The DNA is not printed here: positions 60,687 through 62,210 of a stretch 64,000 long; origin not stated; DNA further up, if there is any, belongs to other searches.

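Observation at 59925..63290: TylC3-like sugar C-methyltransferase cassette predicts a branched-chain (C-methyl) sugar in a polysaccharide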

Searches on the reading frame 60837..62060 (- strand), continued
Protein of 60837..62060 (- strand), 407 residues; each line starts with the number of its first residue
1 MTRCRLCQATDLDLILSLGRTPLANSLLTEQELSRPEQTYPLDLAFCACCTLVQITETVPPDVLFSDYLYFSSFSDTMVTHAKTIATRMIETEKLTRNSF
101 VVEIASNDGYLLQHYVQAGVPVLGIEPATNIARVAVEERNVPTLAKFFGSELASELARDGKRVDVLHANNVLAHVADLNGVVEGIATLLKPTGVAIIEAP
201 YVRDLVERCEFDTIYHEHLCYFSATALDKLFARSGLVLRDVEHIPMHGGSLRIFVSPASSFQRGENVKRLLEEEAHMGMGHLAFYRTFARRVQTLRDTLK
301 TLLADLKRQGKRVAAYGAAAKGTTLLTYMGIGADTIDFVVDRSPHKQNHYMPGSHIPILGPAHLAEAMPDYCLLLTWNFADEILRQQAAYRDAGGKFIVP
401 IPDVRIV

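Call 15: find_encoding_contigs(protein=P0012, flank=8000, max_places=3)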
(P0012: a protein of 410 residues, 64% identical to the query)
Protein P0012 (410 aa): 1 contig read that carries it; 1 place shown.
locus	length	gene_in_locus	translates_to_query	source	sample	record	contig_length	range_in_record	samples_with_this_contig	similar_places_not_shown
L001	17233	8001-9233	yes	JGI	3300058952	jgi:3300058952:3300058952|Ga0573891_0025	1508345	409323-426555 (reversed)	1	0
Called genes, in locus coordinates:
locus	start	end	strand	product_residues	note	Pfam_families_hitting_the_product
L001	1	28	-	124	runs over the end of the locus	-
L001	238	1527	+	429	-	PF04015:DUF362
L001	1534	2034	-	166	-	PF22381:Staph_reg_Sar_Rot (faint), PF01047:MarR, PF12802:MarR_2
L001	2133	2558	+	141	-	PF10604:Polyketide_cyc2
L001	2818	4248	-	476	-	PF12323:HTH_OrfB_IS605 (weak), PF01385:OrfB_IS605, PF07282:Cas12f1-like_TNB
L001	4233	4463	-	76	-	-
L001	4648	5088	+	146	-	-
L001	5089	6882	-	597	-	-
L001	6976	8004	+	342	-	PF05368:NmrA (weak), PF01073:3Beta_HSD, PF01370:Epimerase, PF02719:Polysacc_synt_2, PF04321:RmlD_sub_bind, PF07993:NAD_binding_4, PF13460:NAD_binding_10 (weak), PF16363:GDP_Man_Dehyd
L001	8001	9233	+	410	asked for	PF08421:Methyltransf_13, PF13489:Methyltransf_23, PF08241:Methyltransf_11 (weak), PF08242:Methyltransf_12, PF13649:Methyltransf_25 (faint), PF08484:Methyltransf_14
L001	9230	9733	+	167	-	PF00908:dTDP_sugar_isom, PF05523:FdtA (weak)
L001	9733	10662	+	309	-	PF01370:Epimerase, PF02719:Polysacc_synt_2 (faint), PF16363:GDP_Man_Dehyd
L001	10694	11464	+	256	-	PF00483:NTP_transferase, PF12804:NTP_transf_3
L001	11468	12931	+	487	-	-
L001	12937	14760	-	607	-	-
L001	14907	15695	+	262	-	PF00535:Glycos_transf_2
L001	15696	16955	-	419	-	-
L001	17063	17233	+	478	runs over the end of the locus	PF00069:Pkinase, PF01636:APH (faint), PF03109:ABC1 (faint), PF07714:PK_Tyr_Ser-Thr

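Call 20: find_related_loci(query=A1, collection=genome_contigs, flank=10000)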
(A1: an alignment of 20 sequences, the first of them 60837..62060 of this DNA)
Query A1 (407 aa) in genome_contigs; peptide patterns used: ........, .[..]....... (x = any residue, [..] = any of these).
600 stretches matched a pattern (row limit reached: there are more); 600 encode a relative of the query (tblastn E <= 1e-3); the best 80 are kept; 80 distinct loci.
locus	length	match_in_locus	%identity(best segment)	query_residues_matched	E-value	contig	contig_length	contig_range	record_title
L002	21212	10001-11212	62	4-407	3e-171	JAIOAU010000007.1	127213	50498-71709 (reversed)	MAG: Chloroflexota bacterium isolate S1bins104 c_000000000007, whole genome shotgun sequence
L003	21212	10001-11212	61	4-407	7e-169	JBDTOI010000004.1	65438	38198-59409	MAG: Pyrinomonadaceae bacterium isolate cluster3_bin.170 NODE_939_length_65438_cov_8.746738, whole genome shotgun sequen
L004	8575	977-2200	60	4-407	2e-168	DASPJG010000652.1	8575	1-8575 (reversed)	MAG TPA_asm: Pyrinomonadaceae bacterium isolate SMAG_U12003 k141_611037, whole genome shotgun sequence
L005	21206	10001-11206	61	4-406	5e-166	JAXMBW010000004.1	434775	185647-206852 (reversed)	MAG: Planctomycetaceae bacterium isolate STL-PLA46 C1.214.fa-4, whole genome shotgun sequence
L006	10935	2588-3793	61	4-406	3e-164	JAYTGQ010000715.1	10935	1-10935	MAG: Schlesneria sp. isolate GFS_2361 GFS_2361_714, whole genome shotgun sequence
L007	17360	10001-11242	61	1-407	2e-164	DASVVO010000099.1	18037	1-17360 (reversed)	MAG TPA_asm: Pyrinomonadaceae bacterium isolate SMAG_U3345 k141_156764, whole genome shotgun sequence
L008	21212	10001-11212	62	4-407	2e-164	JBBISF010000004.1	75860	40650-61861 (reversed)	MAG: Verrucomicrobiia bacterium isolate PFF170222_bin_367 NODE_250_length_75860_cov_6.031977, whole genome shotgun seque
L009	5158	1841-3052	61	4-406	4e-167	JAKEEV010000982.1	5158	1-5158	MAG: Planctomycetia bacterium isolate PMV_1_maxbin.004 PMV_1_maxbin.004.k101_974655, whole genome shotgun sequence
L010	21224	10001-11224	60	4-407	1e-163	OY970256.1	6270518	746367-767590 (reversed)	MAG: Pyrinomonadaceae bacterium isolate MFD09212.bin.c.2 genome assembly, chromosome: 1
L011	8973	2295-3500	60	4-406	2e-161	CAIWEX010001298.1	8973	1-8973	MAG: uncultured Schlesneria sp. isolate Umea1_bin-0540 genome assembly, contig: bin-0540:1298/1338, whole genome shotgun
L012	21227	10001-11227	58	4-407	9e-161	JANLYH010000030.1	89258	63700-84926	MAG: Pyrinomonadaceae bacterium isolate OTE_14_metabat.353 OTE_14_k141_1777039, whole genome shotgun sequence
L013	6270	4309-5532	60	4-407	2e-160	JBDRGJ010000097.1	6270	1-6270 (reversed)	MAG: bacterium isolate MEGAHIT-group-1.427 k141_8168632, whole genome shotgun sequence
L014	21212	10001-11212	59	4-406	1e-158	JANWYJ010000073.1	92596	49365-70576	MAG: Gemmata sp. isolate SKYG68 k141_320838, whole genome shotgun sequence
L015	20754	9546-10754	58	4-407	2e-157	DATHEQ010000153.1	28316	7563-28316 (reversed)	MAG TPA_asm: Polyangiaceae bacterium isolate SMAG_U12425 k141_944795, whole genome shotgun sequence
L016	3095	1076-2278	55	1-400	6e-165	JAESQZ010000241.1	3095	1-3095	MAG: Deltaproteobacteria bacterium isolate NORP243 CoAssembly_4109827, whole genome shotgun sequence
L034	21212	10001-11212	54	2-407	2e-144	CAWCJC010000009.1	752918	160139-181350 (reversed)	MAG: Bryobacterales bacterium isolate MFD04580.bin.1.41 genome assembly, contig: contig_31754, whole genome shotgun sequ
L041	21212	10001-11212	55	2-407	2e-141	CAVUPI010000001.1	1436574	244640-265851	MAG: uncultured Acidobacteriota bacterium isolate MFD06092.bin.1.270 genome assembly, contig: contig_18427, whole genome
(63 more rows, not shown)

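Call 28: search_protein_families(library=ncbifam, proteins=[L001:10694-11464:+, L001:6976-8004:+, L001:9230-9733:+, L001:9733-10662:+, L034:6918-7694:+, L034:7691-8734:+, L034:8962-9423:+, L034:9408-9983:+, L034:11960-13036:+, L007:8924-9946:+], max_evalue=1e-8)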
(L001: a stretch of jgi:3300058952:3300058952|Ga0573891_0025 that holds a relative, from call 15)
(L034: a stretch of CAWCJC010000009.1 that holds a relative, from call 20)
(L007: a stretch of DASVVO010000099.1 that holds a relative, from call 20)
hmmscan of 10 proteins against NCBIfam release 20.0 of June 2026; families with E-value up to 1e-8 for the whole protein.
L001:10694-11464:+ (256 aa): 16 families
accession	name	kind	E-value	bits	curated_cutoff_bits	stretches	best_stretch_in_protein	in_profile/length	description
TIGR02623.1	G1P_cyt_trans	equivalog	1e-105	352.8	300.25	1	3-256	2-254/255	glucose-1-phosphate cytidylyltransferase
NF052502.1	man1P_GTase_Rv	exception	6.5e-25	87.7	440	1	4-239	3-222/352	mannose-1-phosphate guanylyltransferase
TIGR03992.1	Arch_glmU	subfamily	3.7e-24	85.3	292.1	1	3-232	2-212/393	bifunctional sugar-1-phosphate nucleotidylyltransferase/acetyltransferase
NF049965.1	GlMnHpPGnyltfHddC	equivalog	2.3e-21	76.5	300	1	3-68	2-67/221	D-glycero-D-manno-heptose 1-phosphate guanosyltransferase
NF041313.1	UDPGP_AglF_Halo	equivalog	5.9e-20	71.7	400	1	3-68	2-68/234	UTP--glucose-1-phosphate uridylyltransferase AglF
NF045761.1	NAMPUrTaseMurU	equivalog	1.9e-19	70.4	250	1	3-67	2-66/226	N-acetylmuramate alpha-1-phosphate uridylyltransferase MurU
NF041173.1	Sug_nt_acttase_Thmprot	equivalog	9e-16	57.8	600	1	3-232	2-212/405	bifunctional sugar-1-phosphate nucleotidylyltransferase/acetyltransferase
TIGR02091.1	glgC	equivalog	5.1e-15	55.4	424.9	1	4-248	3-254/364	glucose-1-phosphate adenylyltransferase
TIGR01208.1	rmlA_long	equivalog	9.9e-13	47.7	320.25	1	3-231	1-218/353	glucose-1-phosphate thymidylyltransferase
NF041135.1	IPPtranDIPPsyn_Thcocales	equivalog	1.2e-12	47.5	580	0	3-55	2-50/419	bifunctional L-myo-inositol-1-phosphate cytidylyltransferase/CDP-L-myo-inositol myo-inositolphosphotransferase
NF003670.0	PRK05293.1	equivalog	1e-11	44.4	470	1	5-249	8-254/382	glucose-1-phosphate adenylyltransferase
NF001947.0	PRK00725.1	subfamily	5.5e-10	38.6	470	1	4-181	19-195/426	glucose-1-phosphate adenylyltransferase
TIGR01173.1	glmU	equivalog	1.4e-09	37.4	366.85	0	3-178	2-152/452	bifunctional UDP-N-acetylglucosamine diphosphorylase/glucosamine-1-phosphate N-acetyltransferase GlmU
NF002023.0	PRK00844.1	subfamily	2.1e-09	36.7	458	1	5-184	10-186/408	glucose-1-phosphate adenylyltransferase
NF002772.0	PRK02862.1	equivalog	4.3e-09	35.6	537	0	5-180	7-180/429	glucose-1-phosphate adenylyltransferase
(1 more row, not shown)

L001:6976-8004:+ (342 aa): 22 families
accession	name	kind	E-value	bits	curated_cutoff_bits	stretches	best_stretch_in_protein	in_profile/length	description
TIGR02622.1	CDP_4_6_dhtase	equivalog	2.5e-63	214.3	278.45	1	19-338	1-336/352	CDP-glucose 4,6-dehydratase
TIGR01181.1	dTDP_gluc_dehyt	equivalog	2e-57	194.7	365.1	1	25-335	2-313/321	dTDP-glucose 4,6-dehydratase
TIGR04180.1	EDH_00030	hypoth_equivalog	1.7e-42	145.6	475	1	25-320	1-296/297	NAD-dependent 4,6-dehydratase LegB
NF007490.0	PRK10084.1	subfamily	2.1e-37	128.9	649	1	25-334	3-335/361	dTDP-glucose 4,6-dehydratase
NF007582.0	PRK10217.1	equivalog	3.6e-37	128.3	698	1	24-333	3-331/355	dTDP-glucose 4,6-dehydratase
TIGR01179.1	galE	equivalog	4e-37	127.8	262.3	1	25-200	2-178/332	UDP-glucose 4-epimerase GalE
NF007956.0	PRK10675.1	subfamily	2.7e-28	99.1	394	1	25-180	3-161/338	UDP-glucose 4-epimerase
NF011728.1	PRK15181.1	equivalog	1.5e-23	83.4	760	1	26-334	19-338/348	Vi polysaccharide biosynthesis UDP-N-acetylglucosaminuronic acid C-4 epimerase TviC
NF042423.1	oxyalk_red_Shew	equivalog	8.5e-21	74.4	580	1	24-285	10-258/331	2-alkyl-3-oxoalkanoate reductase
TIGR03466.1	HpnA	hypoth_equivalog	1.6e-20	73.2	367.65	1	24-195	2-167/327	hopanoid-associated sugar epimerase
TIGR01472.1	gmd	equivalog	5.7e-17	61.9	415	1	26-191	4-178/342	GDP-mannose 4,6-dehydratase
NF043036.1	ErythonDh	equivalog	3.3e-16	59.4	325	1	25-184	3-165/321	D-erythronate dehydrogenase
NF042422.1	oxyalk_red_OleD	equivalog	1.8e-15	57.1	580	1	25-285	3-251/329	2-alkyl-3-oxoalkanoate reductase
TIGR01746.1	Thioester-redct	subfamily_domain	1.9e-15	57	213.35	1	25-290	2-288/371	thioester reductase domain-containing protein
TIGR03589.1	PseB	equivalog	2.6e-15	56.2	407.75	1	22-148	4-129/324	UDP-N-acetylglucosamine 4,6-dehydratase (inverting)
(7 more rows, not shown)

L001:9230-9733:+ (167 aa): 0 families

L001:9733-10662:+ (309 aa): 11 families
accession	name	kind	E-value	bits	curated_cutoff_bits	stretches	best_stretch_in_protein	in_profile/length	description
TIGR01181.1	dTDP_gluc_dehyt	equivalog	3.9e-25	88.6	365.1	1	133-305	139-312/321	dTDP-glucose 4,6-dehydratase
TIGR01179.1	galE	equivalog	2.3e-24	85.9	262.3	1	2-306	1-327/332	UDP-glucose 4-epimerase GalE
TIGR04180.1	EDH_00030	hypoth_equivalog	1.5e-23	83.3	475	1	3-281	1-285/297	NAD-dependent 4,6-dehydratase LegB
NF047922.1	GDPFucSynFcl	equivalog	6e-16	58.8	500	1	202-303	201-300/308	GDP-L-fucose synthase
TIGR02197.1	heptose_epim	equivalog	1.7e-14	53.7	274.6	1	3-304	1-313/316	ADP-glyceromanno-heptose 6-epimerase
NF058621.1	DiazavRedAvaA7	equivalog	2.1e-14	53.9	400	1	1-256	1-250/304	3-diazoavenalumate denitrifying reductase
TIGR01777.1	yfcH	hypoth_equivalog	4.7e-14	52.6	207.35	0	195-258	182-245/292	TIGR01777 family oxidoreductase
NF007490.0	PRK10084.1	subfamily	2.2e-13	50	649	1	129-304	151-334/361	dTDP-glucose 4,6-dehydratase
NF007582.0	PRK10217.1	equivalog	9.9e-13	47.9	698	0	133-306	148-333/355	dTDP-glucose 4,6-dehydratase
NF050030.1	thlkprotThyD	equivalog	1.4e-09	37.6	400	1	1-255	1-251/305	thylakoid membrane protein ThyD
TIGR02622.1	CDP_4_6_dhtase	equivalog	3.7e-09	36.2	278.45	0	2-305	6-331/352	CDP-glucose 4,6-dehydratase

L034:6918-7694:+ (258 aa): 3 families
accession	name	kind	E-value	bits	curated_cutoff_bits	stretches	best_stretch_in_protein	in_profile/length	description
TIGR04182.1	glyco_TIGR04182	equivalog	5e-16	58.9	325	1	19-244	1-220/293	S-layer glycoprotein N-glycosyltransferase AglJ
NF007986.1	PRK10714.1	equivalog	4.1e-10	39.2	529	1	16-230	4-215/316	undecaprenyl-phosphate 4-deoxy-4-formamido-L-arabinose transferase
TIGR04283.1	glyco_like_mftF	equivalog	8.8e-09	35.3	182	0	20-124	1-99/221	TIGR04283 family arsenosugar biosynthesis glycosyltransferase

L034:7691-8734:+ (347 aa): 13 families
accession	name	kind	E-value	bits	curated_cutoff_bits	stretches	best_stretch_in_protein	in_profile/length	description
TIGR01179.1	galE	equivalog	1e-46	159.3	262.3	1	4-338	3-327/332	UDP-glucose 4-epimerase GalE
TIGR01181.1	dTDP_gluc_dehyt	equivalog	8.7e-43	146.6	365.1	1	3-338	2-313/321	dTDP-glucose 4,6-dehydratase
NF007956.0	PRK10675.1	subfamily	3.1e-33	115.3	394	2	1-139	1-139/338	UDP-glucose 4-epimerase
TIGR04180.1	EDH_00030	hypoth_equivalog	2.2e-30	105.8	475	1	4-323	2-296/297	NAD-dependent 4,6-dehydratase LegB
NF007490.0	PRK10084.1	subfamily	2.7e-29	102.3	649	1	1-336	1-334/361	dTDP-glucose 4,6-dehydratase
TIGR02622.1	CDP_4_6_dhtase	equivalog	6.6e-25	88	278.45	1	4-338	8-332/352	CDP-glucose 4,6-dehydratase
NF007582.0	PRK10217.1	equivalog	1.1e-24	87.3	698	1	3-335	4-330/355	dTDP-glucose 4,6-dehydratase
TIGR02197.1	heptose_epim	equivalog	1.9e-20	73.3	274.6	1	4-335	2-312/316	ADP-glyceromanno-heptose 6-epimerase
NF011728.1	PRK15181.1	equivalog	1.7e-15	56.9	760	1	3-339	18-340/348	Vi polysaccharide biosynthesis UDP-N-acetylglucosaminuronic acid C-4 epimerase TviC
NF042422.1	oxyalk_red_OleD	equivalog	3.2e-14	53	580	1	1-269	1-234/329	2-alkyl-3-oxoalkanoate reductase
NF043036.1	ErythonDh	equivalog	5.9e-14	52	325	1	1-194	1-179/321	D-erythronate dehydrogenase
TIGR03466.1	HpnA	hypoth_equivalog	1.1e-12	47.5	367.65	1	2-299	2-258/327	hopanoid-associated sugar epimerase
NF041015.1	UDPsulfquin_syn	equivalog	1.8e-10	40.4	575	0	2-256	2-281/384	UDP-sulfoquinovose synthase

L034:8962-9423:+ (153 aa): 0 families

L034:9408-9983:+ (191 aa): 1 family
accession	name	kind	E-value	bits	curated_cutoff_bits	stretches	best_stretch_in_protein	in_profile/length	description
TIGR01221.1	rmlC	equivalog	5.9e-36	123.9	155.75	1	8-177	3-174/176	dTDP-4-dehydrorhamnose 3,5-epimerase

L034:11960-13036:+ (358 aa): 3 families
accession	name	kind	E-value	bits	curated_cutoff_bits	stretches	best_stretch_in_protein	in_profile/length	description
NF047588.1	GlcsyltransPgfSStrep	equivalog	3.4e-46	157.9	500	1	57-303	3-248/308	glycosyltransferase PgfS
NF007986.1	PRK10714.1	equivalog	3.4e-28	98.6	529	1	55-349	6-309/316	undecaprenyl-phosphate 4-deoxy-4-formamido-L-arabinose transferase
TIGR03937.1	PgaC_IcaA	equivalog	2e-09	36.9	422.3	1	53-151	43-136/407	poly-beta-1,6-N-acetyl-D-glucosamine synthase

L007:8924-9946:+ (340 aa): 10 families
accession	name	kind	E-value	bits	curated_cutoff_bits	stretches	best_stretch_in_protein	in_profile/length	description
TIGR01179.1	galE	equivalog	1.2e-24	86.7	262.3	1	2-171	1-179/332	UDP-glucose 4-epimerase GalE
TIGR04180.1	EDH_00030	hypoth_equivalog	3.6e-21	75.5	475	1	3-254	1-256/297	NAD-dependent 4,6-dehydratase LegB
TIGR02197.1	heptose_epim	equivalog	1.4e-15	57.3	274.6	1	3-262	1-269/316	ADP-glyceromanno-heptose 6-epimerase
NF011728.1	PRK15181.1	equivalog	8.3e-14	51.3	760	1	2-295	17-329/348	Vi polysaccharide biosynthesis UDP-N-acetylglucosaminuronic acid C-4 epimerase TviC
NF058621.1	DiazavRedAvaA7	equivalog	1.5e-13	51.1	400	1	1-227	1-226/304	3-diazoavenalumate denitrifying reductase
NF042422.1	oxyalk_red_OleD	equivalog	6e-13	48.9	580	1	1-250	1-246/329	2-alkyl-3-oxoalkanoate reductase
TIGR01181.1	dTDP_gluc_dehyt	equivalog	2.6e-12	46.5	365.1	1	2-297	1-305/321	dTDP-glucose 4,6-dehydratase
TIGR03466.1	HpnA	hypoth_equivalog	6.2e-12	45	367.65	1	1-164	1-166/327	hopanoid-associated sugar epimerase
NF043036.1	ErythonDh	equivalog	3.1e-09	36.5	325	1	1-147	1-157/321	D-erythronate dehydrogenase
NF007956.0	PRK10675.1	subfamily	3.9e-09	36.1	394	0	1-166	1-178/338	UDP-glucose 4-epimerase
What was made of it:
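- L001 carries TIGR02623 glucose-1-phosphate cytidylyltransferase (353 bits, cut-off 300) plus a CDP-glucose-4,6-dehydratase-like SDR (214 bits, the best hit for that protein but below the model's 278-bit cut-off), then the C-MT, an epimerase and an SDR (calls 15, 28).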

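Call 36: search_solved_structures(query=window:60837-62060:-, show_alignments=5, max_evalue=1e-82)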
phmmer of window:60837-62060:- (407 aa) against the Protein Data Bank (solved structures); distinct sequences matched with E-value up to 1e-82: 4.
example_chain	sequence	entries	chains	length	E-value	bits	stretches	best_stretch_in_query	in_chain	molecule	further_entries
5t64_A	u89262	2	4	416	1.4e-90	307.4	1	2-406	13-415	Sugar 3-C-methyl transferase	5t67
4rv9_A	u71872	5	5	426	3.6e-88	299.5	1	2-406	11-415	D-mycarose 3-C-methyltransferase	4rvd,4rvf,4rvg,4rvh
5t6b_A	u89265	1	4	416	3.1e-87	296.5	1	2-406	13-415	Sugar 3-C-methyl transferase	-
3ndi_A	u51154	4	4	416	7e-83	282.1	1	2-406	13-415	Methyltransferase | TcaB9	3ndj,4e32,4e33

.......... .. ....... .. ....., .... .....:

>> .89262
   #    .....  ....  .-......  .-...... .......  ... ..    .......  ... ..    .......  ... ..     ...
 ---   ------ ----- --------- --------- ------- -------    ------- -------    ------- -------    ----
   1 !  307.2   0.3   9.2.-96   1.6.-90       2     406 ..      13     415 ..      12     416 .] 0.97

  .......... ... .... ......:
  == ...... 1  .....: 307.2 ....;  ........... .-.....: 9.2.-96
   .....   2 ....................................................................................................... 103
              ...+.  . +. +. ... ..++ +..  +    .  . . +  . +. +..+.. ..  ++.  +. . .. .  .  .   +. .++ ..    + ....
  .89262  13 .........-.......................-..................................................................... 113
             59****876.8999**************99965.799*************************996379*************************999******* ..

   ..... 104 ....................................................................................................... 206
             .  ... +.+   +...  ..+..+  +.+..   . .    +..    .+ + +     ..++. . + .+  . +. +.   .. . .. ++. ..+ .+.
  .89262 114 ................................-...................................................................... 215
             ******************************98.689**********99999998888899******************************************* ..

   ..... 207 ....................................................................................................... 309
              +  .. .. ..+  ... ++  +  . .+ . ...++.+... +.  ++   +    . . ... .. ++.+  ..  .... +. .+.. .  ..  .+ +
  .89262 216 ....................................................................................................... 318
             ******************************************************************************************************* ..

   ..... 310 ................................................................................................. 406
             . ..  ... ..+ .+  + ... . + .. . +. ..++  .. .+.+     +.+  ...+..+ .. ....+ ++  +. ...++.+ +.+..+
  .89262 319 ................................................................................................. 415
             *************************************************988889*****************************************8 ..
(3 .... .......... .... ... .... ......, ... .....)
